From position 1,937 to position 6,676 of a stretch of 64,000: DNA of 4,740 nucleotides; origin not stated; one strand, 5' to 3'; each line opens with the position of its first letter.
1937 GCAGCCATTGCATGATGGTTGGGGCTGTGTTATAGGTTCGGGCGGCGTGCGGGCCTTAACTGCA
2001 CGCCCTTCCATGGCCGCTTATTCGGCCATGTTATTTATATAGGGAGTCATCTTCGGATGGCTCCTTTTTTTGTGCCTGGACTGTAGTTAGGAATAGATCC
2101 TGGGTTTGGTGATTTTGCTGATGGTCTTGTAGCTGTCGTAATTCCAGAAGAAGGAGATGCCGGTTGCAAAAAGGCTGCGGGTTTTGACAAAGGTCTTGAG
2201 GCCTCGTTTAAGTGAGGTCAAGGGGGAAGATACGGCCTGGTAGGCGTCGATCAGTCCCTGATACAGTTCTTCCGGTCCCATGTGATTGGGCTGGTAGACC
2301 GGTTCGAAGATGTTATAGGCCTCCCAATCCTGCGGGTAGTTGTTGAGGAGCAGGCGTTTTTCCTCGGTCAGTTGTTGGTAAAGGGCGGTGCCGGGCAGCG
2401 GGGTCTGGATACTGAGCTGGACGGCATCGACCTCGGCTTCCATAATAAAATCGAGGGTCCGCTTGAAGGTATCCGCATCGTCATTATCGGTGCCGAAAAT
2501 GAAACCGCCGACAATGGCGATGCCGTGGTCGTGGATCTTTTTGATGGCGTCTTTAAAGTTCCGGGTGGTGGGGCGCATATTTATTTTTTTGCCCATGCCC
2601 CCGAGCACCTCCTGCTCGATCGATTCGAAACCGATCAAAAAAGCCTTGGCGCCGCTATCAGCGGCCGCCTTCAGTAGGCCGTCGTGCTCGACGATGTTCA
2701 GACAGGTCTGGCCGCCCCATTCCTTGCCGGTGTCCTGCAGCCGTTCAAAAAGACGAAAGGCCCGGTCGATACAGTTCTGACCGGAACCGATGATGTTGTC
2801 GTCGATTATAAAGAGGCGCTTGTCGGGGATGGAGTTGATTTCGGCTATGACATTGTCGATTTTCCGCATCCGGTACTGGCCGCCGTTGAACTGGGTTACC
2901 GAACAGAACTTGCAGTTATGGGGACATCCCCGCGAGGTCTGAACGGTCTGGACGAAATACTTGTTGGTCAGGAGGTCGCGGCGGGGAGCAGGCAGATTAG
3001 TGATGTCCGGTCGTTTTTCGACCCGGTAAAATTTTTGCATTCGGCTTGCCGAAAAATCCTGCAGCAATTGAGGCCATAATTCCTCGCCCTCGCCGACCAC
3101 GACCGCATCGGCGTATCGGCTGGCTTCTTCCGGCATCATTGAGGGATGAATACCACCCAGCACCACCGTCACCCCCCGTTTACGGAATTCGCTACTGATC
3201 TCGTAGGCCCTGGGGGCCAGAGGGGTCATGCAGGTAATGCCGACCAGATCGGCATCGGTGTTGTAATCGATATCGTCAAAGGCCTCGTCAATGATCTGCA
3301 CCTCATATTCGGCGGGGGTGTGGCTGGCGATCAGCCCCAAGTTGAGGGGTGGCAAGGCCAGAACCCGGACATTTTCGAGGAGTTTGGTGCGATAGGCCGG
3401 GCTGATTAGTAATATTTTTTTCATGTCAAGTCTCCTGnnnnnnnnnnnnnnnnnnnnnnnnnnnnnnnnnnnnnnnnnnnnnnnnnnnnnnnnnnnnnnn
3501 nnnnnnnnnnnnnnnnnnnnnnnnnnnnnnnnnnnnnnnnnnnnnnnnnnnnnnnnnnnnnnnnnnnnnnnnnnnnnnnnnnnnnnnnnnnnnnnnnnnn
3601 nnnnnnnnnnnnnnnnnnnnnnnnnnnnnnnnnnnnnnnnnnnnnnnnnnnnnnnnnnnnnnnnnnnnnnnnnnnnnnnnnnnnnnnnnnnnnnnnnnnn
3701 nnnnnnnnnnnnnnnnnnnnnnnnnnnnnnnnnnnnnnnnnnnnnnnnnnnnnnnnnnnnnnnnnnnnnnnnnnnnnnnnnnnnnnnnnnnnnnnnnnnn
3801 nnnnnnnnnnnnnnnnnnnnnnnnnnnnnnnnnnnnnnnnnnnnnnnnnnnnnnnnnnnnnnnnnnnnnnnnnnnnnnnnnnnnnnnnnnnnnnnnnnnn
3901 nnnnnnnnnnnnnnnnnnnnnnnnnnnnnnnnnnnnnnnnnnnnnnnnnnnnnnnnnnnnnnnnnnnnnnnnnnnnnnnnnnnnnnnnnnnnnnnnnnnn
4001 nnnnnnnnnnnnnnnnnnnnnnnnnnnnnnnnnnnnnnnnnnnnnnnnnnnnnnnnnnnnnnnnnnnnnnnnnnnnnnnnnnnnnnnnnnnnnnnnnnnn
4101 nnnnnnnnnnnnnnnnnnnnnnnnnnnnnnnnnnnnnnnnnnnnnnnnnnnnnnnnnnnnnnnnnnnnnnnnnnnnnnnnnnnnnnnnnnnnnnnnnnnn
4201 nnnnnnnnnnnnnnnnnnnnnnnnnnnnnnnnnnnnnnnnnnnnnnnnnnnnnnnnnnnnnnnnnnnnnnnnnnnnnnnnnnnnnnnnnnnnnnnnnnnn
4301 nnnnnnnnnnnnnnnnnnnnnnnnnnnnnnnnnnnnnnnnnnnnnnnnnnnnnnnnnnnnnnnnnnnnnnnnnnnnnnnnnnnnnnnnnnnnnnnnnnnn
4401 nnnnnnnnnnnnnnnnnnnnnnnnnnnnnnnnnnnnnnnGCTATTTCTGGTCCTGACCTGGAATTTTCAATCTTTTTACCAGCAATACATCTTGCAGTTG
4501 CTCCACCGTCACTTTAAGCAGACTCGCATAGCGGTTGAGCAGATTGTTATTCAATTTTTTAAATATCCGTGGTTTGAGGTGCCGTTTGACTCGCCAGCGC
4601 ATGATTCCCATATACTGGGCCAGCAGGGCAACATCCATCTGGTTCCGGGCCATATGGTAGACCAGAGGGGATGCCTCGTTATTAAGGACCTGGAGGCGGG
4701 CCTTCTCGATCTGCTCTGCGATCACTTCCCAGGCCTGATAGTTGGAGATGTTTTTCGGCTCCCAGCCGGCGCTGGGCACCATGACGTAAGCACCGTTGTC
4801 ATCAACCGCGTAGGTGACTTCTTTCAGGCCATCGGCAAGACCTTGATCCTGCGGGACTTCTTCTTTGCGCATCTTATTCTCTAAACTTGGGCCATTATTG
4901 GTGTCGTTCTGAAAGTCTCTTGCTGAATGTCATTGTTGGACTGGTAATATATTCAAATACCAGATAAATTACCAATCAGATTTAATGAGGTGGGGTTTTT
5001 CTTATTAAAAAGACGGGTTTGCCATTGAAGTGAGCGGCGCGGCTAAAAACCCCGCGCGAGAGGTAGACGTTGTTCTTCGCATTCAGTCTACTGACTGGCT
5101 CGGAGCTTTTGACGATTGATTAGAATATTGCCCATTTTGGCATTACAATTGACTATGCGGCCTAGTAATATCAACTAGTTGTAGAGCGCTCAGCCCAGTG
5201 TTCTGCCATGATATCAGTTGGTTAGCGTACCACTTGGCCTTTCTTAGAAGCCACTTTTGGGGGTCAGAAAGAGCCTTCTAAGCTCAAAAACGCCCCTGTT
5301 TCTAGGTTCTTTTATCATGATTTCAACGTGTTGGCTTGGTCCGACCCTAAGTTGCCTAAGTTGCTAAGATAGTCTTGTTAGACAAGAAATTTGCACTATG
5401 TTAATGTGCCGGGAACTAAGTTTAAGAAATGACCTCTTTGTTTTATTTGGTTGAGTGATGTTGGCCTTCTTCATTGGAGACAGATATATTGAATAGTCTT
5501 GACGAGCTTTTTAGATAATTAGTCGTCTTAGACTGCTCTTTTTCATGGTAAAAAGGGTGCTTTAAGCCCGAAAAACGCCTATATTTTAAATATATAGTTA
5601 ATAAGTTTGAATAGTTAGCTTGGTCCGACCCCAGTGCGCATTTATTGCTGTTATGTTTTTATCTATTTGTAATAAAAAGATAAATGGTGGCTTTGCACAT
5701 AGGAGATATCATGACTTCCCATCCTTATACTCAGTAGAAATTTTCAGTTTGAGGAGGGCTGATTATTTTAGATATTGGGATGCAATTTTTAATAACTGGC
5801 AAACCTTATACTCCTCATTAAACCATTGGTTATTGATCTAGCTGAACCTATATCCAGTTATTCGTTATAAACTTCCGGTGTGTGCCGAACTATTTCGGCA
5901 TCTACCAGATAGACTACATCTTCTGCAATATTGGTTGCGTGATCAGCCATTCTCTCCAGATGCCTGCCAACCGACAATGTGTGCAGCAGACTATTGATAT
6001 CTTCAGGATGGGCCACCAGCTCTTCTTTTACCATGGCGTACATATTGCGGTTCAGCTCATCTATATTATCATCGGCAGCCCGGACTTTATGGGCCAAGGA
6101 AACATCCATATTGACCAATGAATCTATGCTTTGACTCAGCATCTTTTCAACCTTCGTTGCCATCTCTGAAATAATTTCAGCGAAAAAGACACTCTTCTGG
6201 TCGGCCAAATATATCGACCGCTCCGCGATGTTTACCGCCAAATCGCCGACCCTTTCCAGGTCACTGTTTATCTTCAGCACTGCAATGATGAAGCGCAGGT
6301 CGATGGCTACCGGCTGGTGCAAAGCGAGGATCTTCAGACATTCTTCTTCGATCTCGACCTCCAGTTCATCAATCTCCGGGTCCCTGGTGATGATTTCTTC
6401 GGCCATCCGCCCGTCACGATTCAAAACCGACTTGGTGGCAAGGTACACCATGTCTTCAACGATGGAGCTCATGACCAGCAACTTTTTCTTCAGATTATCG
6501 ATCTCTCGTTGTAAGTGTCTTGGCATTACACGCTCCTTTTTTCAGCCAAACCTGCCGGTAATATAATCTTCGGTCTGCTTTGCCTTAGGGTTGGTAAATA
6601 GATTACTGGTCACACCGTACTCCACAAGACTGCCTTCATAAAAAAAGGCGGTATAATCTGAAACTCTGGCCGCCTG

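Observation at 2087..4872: Tightly coupled operon (small protein / BtrH_N-DUF4872-like / B12-binding radical SAM) wedged into the phosphate locus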

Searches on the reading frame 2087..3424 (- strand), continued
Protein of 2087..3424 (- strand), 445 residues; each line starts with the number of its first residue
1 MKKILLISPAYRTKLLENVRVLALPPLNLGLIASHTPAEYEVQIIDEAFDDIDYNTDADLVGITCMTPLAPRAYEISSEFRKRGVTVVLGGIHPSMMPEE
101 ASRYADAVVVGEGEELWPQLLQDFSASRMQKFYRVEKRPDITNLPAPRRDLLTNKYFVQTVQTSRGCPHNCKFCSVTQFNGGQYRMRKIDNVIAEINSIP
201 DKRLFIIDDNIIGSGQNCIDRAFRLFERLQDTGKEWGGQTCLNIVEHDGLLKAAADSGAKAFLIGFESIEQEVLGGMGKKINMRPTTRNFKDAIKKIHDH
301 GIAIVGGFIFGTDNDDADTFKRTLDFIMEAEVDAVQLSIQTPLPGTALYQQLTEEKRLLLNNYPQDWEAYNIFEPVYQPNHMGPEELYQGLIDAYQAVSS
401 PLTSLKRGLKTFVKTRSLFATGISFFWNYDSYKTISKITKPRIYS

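Call 79: search_protein_families(library=pfam, proteins=[L018:7087-8226:+, L018:8210-8776:+, L018:11618-12034:+, L019:9331-9999:+, L019:7774-8808:-, L020:8318-9799:+, L020:11456-12079:+, L033:8791-9948:+, L033:7733-8848:+, L028:9182-9649:+], max_evalue=0.0001)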
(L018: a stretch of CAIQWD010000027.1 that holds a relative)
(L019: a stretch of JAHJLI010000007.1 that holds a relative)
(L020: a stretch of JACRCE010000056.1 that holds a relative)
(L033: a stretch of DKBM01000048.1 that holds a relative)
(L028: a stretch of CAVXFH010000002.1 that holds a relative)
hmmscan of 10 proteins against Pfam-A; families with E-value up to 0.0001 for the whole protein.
L018:7087-8226:+ (379 aa): 3 families
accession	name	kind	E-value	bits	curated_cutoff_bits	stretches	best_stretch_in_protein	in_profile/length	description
PF13635.12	DUF4143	-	1.1e-38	133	28.1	1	190-346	2-160/160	Domain of unknown function (DUF4143)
PF13173.12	AAA_14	-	1.3e-22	80.6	27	1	21-142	3-128/129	AAA domain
PF01637.24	ATPase_2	-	6.7e-05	23.2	33.2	0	19-42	19-42/225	ATPase domain predominantly from Archaea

L018:8210-8776:+ (188 aa): 0 families

L018:11618-12034:+ (138 aa): 1 family
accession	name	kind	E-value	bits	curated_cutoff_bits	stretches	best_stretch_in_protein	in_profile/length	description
PF15919.11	HicB_lk_antitox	-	2.6e-06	28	27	1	5-64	1-60/123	HicB_like antitoxin of bacterial toxin-antitoxin system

L019:9331-9999:+ (222 aa): 2 families
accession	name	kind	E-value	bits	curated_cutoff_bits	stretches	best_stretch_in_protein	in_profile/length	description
PF07729.17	FCD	-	1.7e-19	70.9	24.3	1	86-206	2-122/125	FCD domain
PF00392.27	GntR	-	1.7e-10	40.8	27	1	14-74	2-63/64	Bacterial regulatory proteins, gntR family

L019:7774-8808:- (344 aa): 1 family
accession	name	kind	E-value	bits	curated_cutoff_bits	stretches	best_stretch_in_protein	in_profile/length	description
PF00994.29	MoCF_biosynth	-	1.8e-21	76.8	26.6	1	179-308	1-141/144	Probable molybdopterin binding domain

L020:8318-9799:+ (493 aa): 1 family
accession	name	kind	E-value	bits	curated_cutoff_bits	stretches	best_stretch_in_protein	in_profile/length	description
PF00171.27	Aldedh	-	2.1e-162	541.3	23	1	16-478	4-460/461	Aldehyde dehydrogenase family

L020:11456-12079:+ (207 aa): 1 family
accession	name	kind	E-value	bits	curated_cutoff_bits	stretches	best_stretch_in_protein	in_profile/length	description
PF12183.14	NotI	-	2.9e-37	128.7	22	1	43-181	6-163/238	Restriction endonuclease NotI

L033:8791-9948:+ (385 aa): 3 families
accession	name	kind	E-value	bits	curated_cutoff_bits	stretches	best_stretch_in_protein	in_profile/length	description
PF12698.13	ABC2_membrane_3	-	8.2e-41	140.7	31.6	1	41-377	4-346/347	ABC-2 family transporter protein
PF01061.29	ABC2_membrane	-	5.6e-27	95.1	26.9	1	188-350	46-211/211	ABC-2 type transporter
PF12679.13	ABC2_membrane_2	-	1.8e-19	70.5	27.2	1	26-382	3-280/283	ABC-2 family transporter protein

L033:7733-8848:+ (371 aa): 3 families
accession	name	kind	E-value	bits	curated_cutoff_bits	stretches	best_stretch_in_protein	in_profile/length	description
PF12698.13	ABC2_membrane_3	-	1.1e-48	166.6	31.6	1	25-362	3-346/347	ABC-2 family transporter protein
PF12679.13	ABC2_membrane_2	-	5.5e-20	72.2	27.2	1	10-367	2-280/283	ABC-2 family transporter protein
PF01061.29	ABC2_membrane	-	1.3e-17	64.5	26.9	1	173-333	51-209/211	ABC-2 type transporter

L028:9182-9649:+ (155 aa): 0 families

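Call 83: search_solved_structures(query=A1, max_evalue=0.00001)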
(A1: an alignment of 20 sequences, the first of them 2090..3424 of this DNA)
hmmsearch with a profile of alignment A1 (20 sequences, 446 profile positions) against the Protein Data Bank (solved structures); distinct sequences matched with E-value up to 0.00001: 3.
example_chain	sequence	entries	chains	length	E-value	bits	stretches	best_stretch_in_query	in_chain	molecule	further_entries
9ccb_A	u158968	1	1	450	2.9e-14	55.8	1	161-352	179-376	Radical SAM core domain-containing protein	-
6fd2_B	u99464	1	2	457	8.3e-13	51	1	158-351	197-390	Putative apramycin biosynthetic oxidoreductase 4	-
9n1b_A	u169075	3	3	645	1.5e-06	30.3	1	124-237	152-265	Radical SAM protein | Radical SAM enzyme CysS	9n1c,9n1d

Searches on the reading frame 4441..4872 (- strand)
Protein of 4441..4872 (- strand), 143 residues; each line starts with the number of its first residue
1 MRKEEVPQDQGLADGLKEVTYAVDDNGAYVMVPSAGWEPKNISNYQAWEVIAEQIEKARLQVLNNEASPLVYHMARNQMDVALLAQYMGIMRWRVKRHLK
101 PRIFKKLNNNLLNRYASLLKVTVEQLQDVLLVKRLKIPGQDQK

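Call 5: search_protein_families(library=pfam, proteins=[window:4441-4872:-], max_evalue=0.01)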
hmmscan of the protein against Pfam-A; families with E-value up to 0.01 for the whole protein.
window:4441-4872:- (143 aa): 0 families

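Call 6: search_protein_families(library=ncbifam, proteins=[window:4441-4872:-], max_evalue=0.01)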
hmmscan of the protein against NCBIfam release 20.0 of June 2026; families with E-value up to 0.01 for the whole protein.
window:4441-4872:- (143 aa): 2 families
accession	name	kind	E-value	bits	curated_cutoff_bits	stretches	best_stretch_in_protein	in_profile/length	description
NF053536.1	DarG_fam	subfamily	2.6e-49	166.7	70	1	1-128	1-129/131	DarG family dialkylresorcinol biosynthesis protein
NF053545.1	flexirubin_DarG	equivalog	5.6e-47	159.1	170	1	1-127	1-129/129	flexirubin biosynthesis protein DarG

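Call 34: search_solved_structures(query=window:4444-4872:-, max_evalue=10)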
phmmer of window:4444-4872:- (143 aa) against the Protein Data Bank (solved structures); distinct sequences matched with E-value up to 10: 1.
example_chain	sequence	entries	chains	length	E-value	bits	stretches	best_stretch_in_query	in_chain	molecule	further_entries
4igj_A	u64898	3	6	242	0.67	13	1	44-142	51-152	Maleylacetoacetate isomerase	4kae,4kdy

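Call 47: find_homologous_proteins(query=window:4444-4872:-)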
Query window:4444-4872:- (143 aa): 355 proteins with E <= 0.001 among 388 candidates; the best 120 are listed.
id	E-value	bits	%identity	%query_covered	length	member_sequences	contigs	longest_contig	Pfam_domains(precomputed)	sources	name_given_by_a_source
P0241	1.5e-81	289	92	100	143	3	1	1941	-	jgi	jgi:hypothetical protein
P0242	1.6e-80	285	91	100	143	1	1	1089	-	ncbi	-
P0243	4.7e-80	284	90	100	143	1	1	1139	-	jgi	jgi:hypothetical protein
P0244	8.9e-80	283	90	100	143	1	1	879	-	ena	-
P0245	1.1e-79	283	90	100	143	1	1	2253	-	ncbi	-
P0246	1.6e-79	282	90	100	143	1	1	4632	-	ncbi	-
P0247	2.9e-79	281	90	100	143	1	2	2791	-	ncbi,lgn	-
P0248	1.1e-78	279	90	100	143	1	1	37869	-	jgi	jgi:hypothetical protein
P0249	4.3e-76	271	85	100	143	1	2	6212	-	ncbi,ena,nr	ncbi:MAG: hypothetical protein KAS94_05665 [Desulfobulbaceae bacterium]|nr:hypothetical protein [Des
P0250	5.4e-76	271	86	100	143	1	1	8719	-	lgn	-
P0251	1.8e-74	266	85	100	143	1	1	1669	-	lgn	-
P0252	2.8e-74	265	84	99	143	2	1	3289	-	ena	-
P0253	7.9e-74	264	84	100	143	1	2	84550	-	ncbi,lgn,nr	ncbi:MAG: hypothetical protein KKB30_02740 [Proteobacteria bacterium]|nr:hypothetical protein [Pseud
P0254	5.3e-73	261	82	99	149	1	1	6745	-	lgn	-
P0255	1.6e-70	253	80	100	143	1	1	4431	-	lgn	-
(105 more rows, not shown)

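Call 56: predict_structure(alignment_id=A3)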
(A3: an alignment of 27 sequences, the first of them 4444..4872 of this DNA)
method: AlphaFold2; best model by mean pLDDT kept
length: 143 residues; sequences in the alignment: 27
mean_pLDDT: 79.8   pTM: 0.65
mean pLDDT of the five models: 79.8, 78.5, 78.1, 76.5, 74.8
residues with pLDDT >= 90: 72; 70-90: 29; 50-70: 25; < 50: 17
segments of 3 or more residues with pLDDT < 50: 10-17, 37-43
pLDDT, mean of each block of 10 residues (from residue 1): 64 48 75 54 61 91 97 92 92 97 97 95 96 71 44
secondary structure, 60 per line:
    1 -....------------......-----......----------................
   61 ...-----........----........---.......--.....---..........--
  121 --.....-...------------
elements in order: E18-23 E29-34 H45-63 H69-76 H81-88 H92-98 H101-105 H109-118 H123-127

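Call 76: search_protein_representatives(alignment_id=A3)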
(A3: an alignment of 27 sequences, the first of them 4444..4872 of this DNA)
Query: 27 sequences, 143 profile positions. Proteins with E-value up to 0.001 (for the whole library): 579; up to 1e-10: 350; up to 1e-30: 71. The best 150 are listed.
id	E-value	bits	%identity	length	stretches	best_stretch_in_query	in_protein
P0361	9.0e-52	191.1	-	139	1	1-132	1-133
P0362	1.2e-50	187.5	-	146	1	1-136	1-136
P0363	2.2e-49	183.4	-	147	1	1-139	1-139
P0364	8.0e-48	178.3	-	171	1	1-135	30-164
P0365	1.3e-47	177.6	-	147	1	1-134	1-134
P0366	2.5e-45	170.2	-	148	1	31-139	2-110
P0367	1.0e-44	168.2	-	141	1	1-138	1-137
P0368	1.5e-44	167.7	-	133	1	1-129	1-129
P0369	2.0e-44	167.2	-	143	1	1-138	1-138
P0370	1.1e-43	164.9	-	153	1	1-131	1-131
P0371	1.7e-43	164.2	-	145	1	2-133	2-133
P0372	4.7e-43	162.8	-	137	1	1-131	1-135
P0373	2.9e-42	160.2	-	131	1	1-129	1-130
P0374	1.3e-41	158.2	-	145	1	1-134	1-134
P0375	2.2e-41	157.4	-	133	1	1-130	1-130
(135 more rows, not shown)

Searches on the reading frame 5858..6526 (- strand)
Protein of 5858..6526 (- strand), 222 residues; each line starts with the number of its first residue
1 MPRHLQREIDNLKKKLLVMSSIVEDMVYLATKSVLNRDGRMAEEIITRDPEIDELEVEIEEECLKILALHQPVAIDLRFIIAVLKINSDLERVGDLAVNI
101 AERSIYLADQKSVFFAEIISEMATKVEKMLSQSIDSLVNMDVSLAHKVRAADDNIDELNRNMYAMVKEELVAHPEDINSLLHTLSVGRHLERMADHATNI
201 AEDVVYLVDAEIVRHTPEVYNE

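Call 5: search_protein_families(library=pfam, proteins=[window:5858-6526:-], max_evalue=0.01)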
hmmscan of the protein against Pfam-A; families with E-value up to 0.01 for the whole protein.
window:5858-6526:- (222 aa): 1 family
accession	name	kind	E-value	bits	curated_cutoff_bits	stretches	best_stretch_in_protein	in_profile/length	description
PF01895.24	PhoU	-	5.5e-48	161.7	23.5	2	18-103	3-88/89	PhoU domain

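Call 6: search_protein_families(library=ncbifam, proteins=[window:5858-6526:-], max_evalue=0.01)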
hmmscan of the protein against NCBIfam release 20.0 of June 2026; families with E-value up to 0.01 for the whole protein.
window:5858-6526:- (222 aa): 2 families
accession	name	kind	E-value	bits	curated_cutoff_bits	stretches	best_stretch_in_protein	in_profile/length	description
TIGR02135.1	phoU_full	equivalog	3.4e-58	196.8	130.25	1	4-212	2-211/212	phosphate signaling complex protein PhoU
NF008332.0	PRK11115.1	equivalog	7.6e-39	133.6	342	1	6-216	15-225/239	phosphate signaling complex protein PhoU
